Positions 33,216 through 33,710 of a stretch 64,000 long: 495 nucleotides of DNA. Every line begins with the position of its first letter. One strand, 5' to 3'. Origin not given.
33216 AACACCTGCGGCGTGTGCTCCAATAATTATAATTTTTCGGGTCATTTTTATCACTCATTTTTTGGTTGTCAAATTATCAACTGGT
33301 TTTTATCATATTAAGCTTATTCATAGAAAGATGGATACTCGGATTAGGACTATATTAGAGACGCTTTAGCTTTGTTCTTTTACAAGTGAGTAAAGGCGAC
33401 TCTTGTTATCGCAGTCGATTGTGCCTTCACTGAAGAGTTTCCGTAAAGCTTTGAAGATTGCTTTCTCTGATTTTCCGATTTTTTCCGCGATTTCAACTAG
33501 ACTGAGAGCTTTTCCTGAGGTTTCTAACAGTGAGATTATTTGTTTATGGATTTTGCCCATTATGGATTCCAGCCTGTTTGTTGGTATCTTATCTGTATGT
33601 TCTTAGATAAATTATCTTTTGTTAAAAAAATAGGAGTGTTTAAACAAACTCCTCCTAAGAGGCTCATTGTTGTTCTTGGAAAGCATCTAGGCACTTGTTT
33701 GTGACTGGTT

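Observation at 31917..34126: Orphan lipoyl-carrier GcvH with a small wHTH and a single-Cys NOX/CoADR flavoprotein, abutting the Hdr operon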

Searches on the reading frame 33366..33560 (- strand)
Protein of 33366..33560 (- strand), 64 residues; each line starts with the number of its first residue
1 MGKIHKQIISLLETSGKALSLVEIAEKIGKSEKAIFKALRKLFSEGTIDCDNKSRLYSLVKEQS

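Call 3: search_protein_families(library=pfam, proteins=[window:33366-33560:-], max_evalue=0.01)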
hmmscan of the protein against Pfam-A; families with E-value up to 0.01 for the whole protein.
window:33366-33560:- (64 aa): 6 families
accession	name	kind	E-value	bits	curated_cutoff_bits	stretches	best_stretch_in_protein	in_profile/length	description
PF13412.12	HTH_24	-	6.3e-05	22.9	21.9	1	3-48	3-47/48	Winged helix-turn-helix DNA-binding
PF08279.18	HTH_11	-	0.00078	19.7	25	1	6-46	3-43/55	HTH domain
PF08100.18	Dimerisation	-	0.0009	19.4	25.6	1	8-59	30-83/93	O-methyltransferase dimerisation domain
PF00392.27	GntR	-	0.0015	18.6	27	1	3-50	8-56/64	Bacterial regulatory proteins, gntR family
PF08222.17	HTH_CodY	-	0.0038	17.2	27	1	22-49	8-35/61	CodY helix-turn-helix domain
PF21476.4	PF0610-like_N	-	0.0045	17.6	33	1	6-40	4-36/50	PF0610-like, N-terminal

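Call 4: search_protein_families(library=ncbifam, proteins=[window:33366-33560:-], max_evalue=0.01)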
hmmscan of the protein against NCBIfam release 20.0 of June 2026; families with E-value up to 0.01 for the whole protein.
window:33366-33560:- (64 aa): 5 families
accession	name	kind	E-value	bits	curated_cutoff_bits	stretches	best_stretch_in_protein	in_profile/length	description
TIGR01884.1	cas_HTH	subfamily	6.3e-06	25.7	60.2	1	6-60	145-199/202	CRISPR-associated CARF protein Csa3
NF041016.1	trans_reg_ArnR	equivalog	0.00096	18.6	400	1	3-46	22-64/269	HTH-type transcriptional activator ArnR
NF040947.1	trans_reg_LysM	equivalog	0.0017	18.1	180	1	4-48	4-47/136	HTH-type transcriptional regulator LysM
TIGR02787.1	codY_Gpos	equivalog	0.0039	16.4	267.2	1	6-50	186-230/251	GTP-sensing pleiotropic transcriptional regulator CodY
NF045644.1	TransRegBhcR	equivalog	0.0057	15.9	350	1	15-58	37-80/267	HTH-type transcriptional regulator BhcR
